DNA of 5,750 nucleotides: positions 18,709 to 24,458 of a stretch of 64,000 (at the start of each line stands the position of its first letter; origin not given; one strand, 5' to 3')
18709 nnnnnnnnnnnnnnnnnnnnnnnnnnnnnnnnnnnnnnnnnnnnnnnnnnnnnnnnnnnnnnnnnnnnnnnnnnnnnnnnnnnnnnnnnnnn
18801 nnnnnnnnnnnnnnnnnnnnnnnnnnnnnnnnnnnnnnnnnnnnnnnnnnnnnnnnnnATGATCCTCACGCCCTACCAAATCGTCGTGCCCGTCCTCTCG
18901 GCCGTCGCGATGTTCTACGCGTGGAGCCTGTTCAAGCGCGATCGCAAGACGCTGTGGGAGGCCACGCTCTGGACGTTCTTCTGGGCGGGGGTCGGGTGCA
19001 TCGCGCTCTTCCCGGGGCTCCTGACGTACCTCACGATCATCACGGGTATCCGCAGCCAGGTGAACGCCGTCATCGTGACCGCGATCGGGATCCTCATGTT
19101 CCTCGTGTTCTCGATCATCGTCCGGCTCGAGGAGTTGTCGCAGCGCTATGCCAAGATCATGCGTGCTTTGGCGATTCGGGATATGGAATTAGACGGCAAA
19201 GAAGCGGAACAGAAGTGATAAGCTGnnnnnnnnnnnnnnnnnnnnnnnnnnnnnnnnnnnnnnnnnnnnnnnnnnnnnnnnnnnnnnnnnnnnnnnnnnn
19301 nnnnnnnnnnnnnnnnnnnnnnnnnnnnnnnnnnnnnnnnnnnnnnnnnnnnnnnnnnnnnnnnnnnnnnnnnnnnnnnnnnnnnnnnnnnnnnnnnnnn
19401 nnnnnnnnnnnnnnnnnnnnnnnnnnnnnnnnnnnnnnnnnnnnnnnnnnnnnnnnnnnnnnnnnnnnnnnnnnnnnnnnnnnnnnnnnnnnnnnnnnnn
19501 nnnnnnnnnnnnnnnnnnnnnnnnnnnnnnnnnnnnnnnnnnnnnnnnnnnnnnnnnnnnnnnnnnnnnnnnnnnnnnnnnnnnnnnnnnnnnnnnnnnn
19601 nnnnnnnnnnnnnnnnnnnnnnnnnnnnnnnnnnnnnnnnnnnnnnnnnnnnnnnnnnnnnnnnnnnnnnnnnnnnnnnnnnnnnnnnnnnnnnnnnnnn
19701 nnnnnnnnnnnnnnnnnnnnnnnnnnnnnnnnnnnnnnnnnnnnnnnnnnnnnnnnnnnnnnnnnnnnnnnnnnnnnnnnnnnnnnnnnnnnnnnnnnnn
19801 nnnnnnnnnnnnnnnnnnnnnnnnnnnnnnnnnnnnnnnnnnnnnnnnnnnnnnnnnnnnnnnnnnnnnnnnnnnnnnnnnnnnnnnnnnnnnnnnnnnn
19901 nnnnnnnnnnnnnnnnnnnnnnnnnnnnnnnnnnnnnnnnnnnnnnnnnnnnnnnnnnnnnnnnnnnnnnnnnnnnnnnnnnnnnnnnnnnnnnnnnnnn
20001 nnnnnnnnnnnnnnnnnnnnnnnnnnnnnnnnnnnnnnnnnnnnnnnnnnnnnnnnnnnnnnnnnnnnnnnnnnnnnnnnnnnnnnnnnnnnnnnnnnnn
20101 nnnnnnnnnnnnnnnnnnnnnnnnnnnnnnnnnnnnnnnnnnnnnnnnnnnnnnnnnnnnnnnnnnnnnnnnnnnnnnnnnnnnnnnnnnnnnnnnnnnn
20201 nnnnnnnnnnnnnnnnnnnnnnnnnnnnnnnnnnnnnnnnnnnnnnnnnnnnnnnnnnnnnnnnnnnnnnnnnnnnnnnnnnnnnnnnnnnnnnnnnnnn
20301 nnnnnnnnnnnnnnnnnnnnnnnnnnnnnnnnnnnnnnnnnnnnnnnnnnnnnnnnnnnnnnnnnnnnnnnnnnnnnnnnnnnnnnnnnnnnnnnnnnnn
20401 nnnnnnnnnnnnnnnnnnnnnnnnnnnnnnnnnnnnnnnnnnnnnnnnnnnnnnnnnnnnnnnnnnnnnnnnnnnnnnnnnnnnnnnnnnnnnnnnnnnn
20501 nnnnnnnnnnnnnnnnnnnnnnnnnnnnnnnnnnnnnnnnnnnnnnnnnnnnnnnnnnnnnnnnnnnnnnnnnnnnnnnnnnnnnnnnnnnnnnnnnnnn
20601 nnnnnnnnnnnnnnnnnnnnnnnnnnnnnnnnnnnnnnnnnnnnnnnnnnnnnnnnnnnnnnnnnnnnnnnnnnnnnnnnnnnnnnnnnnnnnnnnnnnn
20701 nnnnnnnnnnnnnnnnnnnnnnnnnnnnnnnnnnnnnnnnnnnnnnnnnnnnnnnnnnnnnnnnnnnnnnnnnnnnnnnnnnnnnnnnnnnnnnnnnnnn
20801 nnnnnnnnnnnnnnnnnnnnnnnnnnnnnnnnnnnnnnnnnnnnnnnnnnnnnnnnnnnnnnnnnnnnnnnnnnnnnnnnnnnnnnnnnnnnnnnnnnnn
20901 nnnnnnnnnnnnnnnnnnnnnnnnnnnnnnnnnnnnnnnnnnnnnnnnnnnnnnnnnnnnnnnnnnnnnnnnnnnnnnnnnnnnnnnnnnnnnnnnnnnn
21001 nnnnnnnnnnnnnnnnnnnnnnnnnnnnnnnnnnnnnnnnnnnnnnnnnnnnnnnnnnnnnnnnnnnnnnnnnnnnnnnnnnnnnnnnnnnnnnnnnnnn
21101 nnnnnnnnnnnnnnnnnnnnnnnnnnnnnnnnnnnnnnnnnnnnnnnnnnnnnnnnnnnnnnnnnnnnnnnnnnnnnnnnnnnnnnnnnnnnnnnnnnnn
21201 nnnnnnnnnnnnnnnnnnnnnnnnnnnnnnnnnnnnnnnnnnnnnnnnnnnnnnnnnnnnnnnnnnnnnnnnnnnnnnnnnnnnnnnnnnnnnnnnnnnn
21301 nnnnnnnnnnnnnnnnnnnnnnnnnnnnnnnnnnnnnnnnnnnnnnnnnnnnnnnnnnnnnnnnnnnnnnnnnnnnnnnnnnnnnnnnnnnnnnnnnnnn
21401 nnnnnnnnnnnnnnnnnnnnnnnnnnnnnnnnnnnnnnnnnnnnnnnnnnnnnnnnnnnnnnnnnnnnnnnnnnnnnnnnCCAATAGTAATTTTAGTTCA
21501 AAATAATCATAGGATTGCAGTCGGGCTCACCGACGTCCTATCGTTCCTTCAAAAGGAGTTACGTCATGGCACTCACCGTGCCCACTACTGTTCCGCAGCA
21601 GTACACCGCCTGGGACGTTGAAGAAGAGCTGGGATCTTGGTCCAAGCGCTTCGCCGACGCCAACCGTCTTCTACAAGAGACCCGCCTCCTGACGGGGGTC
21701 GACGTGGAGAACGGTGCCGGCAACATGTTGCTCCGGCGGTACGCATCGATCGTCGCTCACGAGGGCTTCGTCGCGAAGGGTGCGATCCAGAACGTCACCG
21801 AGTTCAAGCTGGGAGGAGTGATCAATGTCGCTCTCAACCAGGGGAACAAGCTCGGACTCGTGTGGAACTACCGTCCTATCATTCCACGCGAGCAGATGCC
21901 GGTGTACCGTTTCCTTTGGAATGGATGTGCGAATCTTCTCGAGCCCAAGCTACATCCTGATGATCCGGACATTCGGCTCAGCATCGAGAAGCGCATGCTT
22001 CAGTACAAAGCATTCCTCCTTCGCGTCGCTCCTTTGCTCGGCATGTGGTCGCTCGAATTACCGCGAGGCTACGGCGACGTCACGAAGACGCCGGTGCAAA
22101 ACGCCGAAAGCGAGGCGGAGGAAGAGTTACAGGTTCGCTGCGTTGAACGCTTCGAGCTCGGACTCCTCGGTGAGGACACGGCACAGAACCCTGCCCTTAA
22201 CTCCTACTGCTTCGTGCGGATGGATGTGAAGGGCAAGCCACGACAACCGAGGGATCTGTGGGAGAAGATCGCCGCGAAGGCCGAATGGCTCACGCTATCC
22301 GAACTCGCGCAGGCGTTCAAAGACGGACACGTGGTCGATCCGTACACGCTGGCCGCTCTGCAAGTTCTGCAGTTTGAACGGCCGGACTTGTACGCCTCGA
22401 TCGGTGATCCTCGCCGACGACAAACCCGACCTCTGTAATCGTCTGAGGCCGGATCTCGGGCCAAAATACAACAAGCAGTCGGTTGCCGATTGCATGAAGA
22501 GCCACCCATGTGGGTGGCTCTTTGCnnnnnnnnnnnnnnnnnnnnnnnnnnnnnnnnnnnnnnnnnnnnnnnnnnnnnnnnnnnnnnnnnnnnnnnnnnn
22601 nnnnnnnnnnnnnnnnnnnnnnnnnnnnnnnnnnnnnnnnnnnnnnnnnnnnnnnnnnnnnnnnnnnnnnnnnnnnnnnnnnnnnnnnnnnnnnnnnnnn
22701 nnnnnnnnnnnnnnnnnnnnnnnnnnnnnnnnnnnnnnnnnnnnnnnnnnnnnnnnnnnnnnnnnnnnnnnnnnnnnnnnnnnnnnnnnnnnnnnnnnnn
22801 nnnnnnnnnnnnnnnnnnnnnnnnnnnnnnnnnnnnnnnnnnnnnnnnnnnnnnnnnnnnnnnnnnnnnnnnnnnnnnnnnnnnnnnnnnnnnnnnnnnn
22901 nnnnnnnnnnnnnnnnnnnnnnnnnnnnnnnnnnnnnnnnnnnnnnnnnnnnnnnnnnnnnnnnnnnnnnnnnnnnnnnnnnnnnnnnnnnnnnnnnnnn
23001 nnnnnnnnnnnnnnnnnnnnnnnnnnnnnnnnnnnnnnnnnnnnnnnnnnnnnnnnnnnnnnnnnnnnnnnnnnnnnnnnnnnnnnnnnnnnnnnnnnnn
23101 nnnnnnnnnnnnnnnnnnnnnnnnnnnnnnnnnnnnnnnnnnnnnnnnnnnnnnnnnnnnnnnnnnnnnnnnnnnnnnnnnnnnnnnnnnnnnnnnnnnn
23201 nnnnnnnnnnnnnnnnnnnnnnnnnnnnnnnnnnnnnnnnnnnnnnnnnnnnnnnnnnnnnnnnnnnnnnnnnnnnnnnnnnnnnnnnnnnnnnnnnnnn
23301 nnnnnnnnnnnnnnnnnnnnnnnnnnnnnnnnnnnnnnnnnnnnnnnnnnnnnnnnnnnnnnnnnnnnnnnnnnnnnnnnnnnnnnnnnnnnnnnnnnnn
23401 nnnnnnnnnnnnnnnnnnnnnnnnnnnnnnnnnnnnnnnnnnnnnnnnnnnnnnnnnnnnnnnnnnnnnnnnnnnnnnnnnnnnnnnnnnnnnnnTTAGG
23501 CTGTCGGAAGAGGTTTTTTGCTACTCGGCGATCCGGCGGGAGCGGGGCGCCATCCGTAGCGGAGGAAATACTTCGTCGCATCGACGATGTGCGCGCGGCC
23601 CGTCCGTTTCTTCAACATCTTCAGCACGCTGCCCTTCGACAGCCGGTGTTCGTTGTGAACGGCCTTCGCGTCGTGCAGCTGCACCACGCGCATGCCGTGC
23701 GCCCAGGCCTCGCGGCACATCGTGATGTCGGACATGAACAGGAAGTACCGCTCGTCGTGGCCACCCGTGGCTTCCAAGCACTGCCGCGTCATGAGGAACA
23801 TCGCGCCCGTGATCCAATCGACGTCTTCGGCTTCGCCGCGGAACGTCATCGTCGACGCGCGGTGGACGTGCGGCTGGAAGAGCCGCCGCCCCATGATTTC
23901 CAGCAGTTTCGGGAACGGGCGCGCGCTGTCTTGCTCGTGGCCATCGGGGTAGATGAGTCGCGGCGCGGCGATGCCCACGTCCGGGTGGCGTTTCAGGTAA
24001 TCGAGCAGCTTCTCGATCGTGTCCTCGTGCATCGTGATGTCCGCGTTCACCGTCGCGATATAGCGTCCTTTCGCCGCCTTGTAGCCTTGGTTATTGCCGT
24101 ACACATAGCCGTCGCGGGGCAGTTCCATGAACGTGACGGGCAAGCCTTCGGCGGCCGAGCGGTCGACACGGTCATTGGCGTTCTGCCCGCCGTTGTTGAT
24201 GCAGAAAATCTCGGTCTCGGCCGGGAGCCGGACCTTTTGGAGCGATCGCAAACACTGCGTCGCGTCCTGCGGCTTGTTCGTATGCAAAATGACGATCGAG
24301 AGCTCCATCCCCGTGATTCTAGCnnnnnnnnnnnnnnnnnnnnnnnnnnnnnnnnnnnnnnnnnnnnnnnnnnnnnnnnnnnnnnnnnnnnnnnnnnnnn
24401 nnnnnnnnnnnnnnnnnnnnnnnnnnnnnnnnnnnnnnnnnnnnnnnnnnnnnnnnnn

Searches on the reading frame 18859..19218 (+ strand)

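Call 96: search_protein_families(library=pfam, proteins=[window:18859-19218:+], max_evalue=0.01)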
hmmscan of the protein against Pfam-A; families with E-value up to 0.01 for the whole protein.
window:18859-19218:+ (119 aa): 2 families
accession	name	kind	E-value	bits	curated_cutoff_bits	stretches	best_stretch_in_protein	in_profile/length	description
PF10066.14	DUF2304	-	8.3e-19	68.2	25.5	1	6-108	2-104/106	Uncharacterized conserved protein (DUF2304)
PF07937.16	DUF1686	-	0.01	16.3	25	0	18-89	20-87/182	Protein of unknown function (DUF1686)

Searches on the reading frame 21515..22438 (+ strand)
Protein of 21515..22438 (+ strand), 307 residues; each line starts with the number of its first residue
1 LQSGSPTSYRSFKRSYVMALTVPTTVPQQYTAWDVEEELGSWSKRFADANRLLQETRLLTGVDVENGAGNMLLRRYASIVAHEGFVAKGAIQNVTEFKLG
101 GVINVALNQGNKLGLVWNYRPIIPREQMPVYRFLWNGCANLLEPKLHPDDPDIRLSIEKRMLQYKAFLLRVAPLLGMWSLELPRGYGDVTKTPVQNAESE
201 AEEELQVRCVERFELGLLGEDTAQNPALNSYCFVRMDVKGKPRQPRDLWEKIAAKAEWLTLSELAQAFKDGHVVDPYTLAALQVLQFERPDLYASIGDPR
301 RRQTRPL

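Call 33: search_protein_families(library=pfam, proteins=[window:21515-22438:+], max_evalue=0.0001)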
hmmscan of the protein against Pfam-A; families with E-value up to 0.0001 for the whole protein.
window:21515-22438:+ (307 aa): 0 families

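Call 96: search_protein_families(library=pfam, proteins=[window:21515-22438:+], max_evalue=0.01)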
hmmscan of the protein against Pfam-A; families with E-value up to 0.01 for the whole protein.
window:21515-22438:+ (307 aa): 1 family
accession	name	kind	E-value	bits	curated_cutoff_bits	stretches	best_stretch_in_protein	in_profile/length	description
PF00293.34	NUDIX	-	0.00081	19.8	21.1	1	172-269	25-121/134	NUDIX domain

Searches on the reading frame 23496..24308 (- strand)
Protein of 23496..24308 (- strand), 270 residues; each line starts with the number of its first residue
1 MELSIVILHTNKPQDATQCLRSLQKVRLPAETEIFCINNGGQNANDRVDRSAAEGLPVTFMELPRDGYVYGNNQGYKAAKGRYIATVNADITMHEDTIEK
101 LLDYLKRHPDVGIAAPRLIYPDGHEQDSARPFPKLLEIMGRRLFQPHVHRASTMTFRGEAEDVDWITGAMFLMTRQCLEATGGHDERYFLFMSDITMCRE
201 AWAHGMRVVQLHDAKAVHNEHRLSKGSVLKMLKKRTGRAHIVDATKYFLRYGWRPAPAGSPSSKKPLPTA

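Call 96: search_protein_families(library=pfam, proteins=[window:23496-24308:-], max_evalue=0.01)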
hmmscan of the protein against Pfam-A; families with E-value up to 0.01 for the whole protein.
window:23496-24308:- (270 aa): 5 families
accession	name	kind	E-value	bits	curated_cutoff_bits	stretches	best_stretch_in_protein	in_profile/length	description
PF00535.33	Glycos_transf_2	-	1.7e-15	57.8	23.3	1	4-148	1-149/168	Glycosyl transferase family 2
PF13641.12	Glyco_tranf_2_3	-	2.2e-13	51.2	27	1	17-222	17-214/230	Glycosyltransferase like family 2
PF13506.12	Glyco_transf_21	-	2.3e-07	30.9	21.7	1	72-222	22-157/174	Glycosyl transferase family 21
PF13632.12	Glyco_trans_2_3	-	3.8e-05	24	27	1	83-227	1-131/198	Glycosyl transferase family group 2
PF13712.12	Glyco_tranf_2_5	-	0.00087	19.5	27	0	66-215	39-184/210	Glycosyltransferase like family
